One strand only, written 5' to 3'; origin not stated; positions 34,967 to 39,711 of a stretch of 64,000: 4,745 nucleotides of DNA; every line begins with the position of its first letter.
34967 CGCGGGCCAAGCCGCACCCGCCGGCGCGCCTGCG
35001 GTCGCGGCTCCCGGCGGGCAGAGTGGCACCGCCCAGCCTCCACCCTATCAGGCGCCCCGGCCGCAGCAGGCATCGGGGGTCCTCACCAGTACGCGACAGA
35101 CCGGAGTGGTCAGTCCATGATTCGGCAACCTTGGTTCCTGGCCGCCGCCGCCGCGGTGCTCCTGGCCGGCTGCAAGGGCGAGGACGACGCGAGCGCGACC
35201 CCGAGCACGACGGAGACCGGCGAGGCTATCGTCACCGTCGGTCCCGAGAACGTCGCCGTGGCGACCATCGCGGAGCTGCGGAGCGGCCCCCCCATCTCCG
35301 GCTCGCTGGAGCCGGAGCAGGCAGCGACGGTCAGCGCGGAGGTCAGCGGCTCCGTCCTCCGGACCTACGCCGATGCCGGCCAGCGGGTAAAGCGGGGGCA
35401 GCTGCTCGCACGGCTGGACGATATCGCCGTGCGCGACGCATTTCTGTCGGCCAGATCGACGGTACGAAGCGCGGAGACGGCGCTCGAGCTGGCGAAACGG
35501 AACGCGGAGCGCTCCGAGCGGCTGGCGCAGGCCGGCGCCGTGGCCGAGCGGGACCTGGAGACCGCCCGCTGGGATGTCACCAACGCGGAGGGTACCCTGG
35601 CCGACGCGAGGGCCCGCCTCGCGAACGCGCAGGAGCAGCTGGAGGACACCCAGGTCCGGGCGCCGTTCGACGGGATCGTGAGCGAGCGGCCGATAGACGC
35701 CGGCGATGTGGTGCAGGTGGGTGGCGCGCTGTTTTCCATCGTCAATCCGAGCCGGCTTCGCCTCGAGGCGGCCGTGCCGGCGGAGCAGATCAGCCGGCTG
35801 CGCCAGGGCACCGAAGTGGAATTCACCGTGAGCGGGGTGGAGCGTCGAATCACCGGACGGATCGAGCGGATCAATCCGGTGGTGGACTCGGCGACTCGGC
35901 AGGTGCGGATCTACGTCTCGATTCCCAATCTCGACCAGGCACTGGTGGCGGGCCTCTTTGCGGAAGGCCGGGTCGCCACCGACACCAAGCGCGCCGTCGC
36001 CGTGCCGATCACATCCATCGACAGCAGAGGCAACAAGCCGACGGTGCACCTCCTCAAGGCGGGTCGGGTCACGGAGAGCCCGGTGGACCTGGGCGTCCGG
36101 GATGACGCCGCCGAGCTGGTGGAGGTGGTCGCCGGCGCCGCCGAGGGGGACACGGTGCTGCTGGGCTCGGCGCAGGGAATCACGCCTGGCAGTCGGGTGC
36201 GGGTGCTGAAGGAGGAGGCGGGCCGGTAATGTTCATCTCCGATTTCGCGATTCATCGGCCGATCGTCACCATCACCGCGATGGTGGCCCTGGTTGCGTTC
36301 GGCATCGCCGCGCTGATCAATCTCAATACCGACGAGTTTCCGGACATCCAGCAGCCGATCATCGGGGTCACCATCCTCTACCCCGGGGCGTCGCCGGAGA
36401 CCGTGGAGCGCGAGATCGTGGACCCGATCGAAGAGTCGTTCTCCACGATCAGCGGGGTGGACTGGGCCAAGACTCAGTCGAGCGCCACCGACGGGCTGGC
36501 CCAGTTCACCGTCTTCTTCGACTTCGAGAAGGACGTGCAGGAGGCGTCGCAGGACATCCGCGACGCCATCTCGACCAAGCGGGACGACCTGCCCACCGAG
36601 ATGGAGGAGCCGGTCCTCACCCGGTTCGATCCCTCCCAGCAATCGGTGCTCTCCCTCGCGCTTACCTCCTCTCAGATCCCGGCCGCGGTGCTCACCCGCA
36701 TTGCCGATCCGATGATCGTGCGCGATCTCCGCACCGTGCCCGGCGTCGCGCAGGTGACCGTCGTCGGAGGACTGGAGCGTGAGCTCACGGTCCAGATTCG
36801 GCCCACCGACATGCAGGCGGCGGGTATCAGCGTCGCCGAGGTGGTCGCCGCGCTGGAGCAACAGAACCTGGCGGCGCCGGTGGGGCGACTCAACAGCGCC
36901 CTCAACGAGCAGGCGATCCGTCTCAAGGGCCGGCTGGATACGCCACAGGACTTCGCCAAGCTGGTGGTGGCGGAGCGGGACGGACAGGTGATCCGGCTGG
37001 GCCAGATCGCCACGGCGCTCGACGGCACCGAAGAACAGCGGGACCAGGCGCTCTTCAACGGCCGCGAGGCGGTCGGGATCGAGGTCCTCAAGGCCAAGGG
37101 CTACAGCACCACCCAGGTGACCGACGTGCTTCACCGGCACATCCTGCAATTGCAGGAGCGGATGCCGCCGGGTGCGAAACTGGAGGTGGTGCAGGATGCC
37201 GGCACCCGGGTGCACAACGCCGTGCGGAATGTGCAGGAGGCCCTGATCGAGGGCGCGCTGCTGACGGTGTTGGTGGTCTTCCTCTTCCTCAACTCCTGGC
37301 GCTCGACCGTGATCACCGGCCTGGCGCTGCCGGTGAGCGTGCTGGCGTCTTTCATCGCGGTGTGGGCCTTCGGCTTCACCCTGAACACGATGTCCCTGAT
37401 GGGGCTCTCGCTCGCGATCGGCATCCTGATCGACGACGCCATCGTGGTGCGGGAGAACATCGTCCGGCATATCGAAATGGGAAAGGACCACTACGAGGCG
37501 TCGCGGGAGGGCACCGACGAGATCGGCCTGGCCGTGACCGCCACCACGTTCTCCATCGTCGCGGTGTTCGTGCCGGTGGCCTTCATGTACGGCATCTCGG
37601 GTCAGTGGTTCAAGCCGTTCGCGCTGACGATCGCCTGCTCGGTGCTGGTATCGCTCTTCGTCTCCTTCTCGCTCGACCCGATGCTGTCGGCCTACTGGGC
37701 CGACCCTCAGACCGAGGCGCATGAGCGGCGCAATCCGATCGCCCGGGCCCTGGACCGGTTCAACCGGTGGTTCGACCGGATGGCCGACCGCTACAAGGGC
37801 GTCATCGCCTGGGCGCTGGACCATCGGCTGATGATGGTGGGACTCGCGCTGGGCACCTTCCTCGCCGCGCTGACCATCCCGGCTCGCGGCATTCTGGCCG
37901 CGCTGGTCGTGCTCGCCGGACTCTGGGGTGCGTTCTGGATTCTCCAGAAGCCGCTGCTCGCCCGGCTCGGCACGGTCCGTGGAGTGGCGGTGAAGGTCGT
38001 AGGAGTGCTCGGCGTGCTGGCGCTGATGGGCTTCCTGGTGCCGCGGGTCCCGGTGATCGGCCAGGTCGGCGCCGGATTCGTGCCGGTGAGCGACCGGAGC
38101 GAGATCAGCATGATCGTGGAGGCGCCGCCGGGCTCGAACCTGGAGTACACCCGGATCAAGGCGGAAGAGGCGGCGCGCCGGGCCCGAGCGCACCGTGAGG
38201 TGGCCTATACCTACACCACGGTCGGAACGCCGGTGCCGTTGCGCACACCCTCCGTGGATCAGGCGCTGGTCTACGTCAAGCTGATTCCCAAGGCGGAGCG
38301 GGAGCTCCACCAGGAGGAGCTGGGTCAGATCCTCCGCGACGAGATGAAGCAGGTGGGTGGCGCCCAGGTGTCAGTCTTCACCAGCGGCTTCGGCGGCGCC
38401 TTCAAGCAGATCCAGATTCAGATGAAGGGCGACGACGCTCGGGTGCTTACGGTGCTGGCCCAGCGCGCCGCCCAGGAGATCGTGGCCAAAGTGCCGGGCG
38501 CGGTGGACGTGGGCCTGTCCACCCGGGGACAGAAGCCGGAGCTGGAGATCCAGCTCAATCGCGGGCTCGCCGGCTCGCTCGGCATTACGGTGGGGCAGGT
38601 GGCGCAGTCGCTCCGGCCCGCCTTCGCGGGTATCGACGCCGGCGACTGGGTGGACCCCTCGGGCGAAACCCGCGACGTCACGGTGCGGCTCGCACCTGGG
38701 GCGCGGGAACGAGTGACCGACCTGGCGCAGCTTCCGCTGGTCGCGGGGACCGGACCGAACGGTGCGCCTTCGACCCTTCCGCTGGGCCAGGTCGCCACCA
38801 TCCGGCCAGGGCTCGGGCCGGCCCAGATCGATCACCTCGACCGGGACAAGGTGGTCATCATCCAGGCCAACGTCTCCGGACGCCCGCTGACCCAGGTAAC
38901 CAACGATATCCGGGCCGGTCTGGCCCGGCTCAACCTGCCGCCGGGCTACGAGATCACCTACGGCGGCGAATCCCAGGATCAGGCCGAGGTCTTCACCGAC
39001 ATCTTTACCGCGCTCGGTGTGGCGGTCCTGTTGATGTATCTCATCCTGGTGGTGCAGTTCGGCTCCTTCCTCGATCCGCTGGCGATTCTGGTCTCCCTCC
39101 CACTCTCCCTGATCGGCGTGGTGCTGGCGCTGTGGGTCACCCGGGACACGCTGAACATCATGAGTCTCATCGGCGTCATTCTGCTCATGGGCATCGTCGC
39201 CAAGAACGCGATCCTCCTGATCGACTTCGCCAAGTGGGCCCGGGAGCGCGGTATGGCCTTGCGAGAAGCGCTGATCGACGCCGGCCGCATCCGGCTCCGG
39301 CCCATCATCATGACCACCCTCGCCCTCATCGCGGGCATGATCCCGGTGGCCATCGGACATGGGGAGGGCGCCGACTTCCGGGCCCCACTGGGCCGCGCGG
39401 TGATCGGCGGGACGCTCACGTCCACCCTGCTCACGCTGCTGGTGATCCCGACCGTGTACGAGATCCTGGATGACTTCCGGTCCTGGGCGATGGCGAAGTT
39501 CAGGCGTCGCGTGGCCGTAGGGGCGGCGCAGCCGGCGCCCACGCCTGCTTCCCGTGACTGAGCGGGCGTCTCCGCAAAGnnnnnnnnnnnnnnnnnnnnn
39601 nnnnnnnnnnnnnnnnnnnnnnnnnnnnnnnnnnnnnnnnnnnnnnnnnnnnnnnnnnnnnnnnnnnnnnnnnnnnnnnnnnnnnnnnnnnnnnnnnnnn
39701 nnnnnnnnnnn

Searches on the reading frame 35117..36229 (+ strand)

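Call 12: search_protein_families(library=pfam, proteins=[window:35117-36229:+], max_evalue=0.001)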
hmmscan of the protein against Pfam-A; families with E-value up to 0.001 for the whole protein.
window:35117-36229:+ (370 aa): 5 families
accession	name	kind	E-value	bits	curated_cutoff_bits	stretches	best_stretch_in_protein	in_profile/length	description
PF16576.10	HlyD_D23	-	9.7e-27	94.1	30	1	67-282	17-214/214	Barrel-sandwich domain of CusB or HlyD membrane-fusion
PF13437.12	HlyD_3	-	1.7e-26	93.5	22.2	1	180-272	2-96/106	HlyD family secretion protein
PF13533.13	Biotin_lipoyl_2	-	3.7e-07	30.3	29.8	0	71-101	2-32/32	Biotin-lipoyl like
PF02321.23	OEP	-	1e-05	25.9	22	1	108-176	115-183/187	Outer membrane efflux protein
PF00364.28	Biotin_lipoyl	-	0.00025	21.2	22.1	0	178-208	43-73/73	Biotin-requiring enzyme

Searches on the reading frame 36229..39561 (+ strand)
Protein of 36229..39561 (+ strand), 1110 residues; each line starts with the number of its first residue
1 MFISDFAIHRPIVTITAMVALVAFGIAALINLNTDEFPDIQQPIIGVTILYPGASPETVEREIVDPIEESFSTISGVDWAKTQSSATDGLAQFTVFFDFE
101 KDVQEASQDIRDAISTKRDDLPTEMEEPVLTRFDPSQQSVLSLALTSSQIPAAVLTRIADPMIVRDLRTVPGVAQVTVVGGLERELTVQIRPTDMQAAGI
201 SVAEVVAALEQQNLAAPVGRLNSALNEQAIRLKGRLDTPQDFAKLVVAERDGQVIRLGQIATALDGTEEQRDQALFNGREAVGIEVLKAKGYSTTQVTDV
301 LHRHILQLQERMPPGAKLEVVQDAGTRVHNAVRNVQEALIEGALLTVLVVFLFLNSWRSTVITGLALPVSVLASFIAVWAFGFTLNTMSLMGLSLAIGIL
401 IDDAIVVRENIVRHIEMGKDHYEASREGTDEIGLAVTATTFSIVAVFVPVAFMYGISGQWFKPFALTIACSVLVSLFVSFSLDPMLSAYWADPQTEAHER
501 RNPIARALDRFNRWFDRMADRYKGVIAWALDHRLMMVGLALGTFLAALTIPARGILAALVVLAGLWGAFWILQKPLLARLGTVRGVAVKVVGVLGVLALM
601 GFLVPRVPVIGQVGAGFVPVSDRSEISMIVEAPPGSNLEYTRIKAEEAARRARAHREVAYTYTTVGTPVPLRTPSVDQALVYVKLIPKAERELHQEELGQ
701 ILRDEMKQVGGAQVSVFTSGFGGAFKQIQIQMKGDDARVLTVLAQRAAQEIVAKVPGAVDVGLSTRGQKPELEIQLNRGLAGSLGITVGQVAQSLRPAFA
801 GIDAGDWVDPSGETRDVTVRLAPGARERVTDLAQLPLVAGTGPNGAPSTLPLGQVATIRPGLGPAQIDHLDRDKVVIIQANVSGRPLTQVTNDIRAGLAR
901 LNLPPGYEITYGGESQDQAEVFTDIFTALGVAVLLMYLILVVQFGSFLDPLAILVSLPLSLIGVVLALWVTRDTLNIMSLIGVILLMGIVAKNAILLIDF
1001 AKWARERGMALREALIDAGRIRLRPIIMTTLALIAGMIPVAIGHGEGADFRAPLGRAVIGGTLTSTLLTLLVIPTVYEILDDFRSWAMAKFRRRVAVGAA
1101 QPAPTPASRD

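Call 12: search_protein_families(library=pfam, proteins=[window:36229-39561:+], max_evalue=0.001)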
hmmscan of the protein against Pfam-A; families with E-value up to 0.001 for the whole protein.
window:36229-39561:+ (1110 aa): 1 family
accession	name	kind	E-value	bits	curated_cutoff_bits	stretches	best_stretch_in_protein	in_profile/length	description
PF00873.25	ACR_tran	-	3.2e-256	853.2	28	2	3-549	1-543/1021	AcrB/AcrD/AcrF family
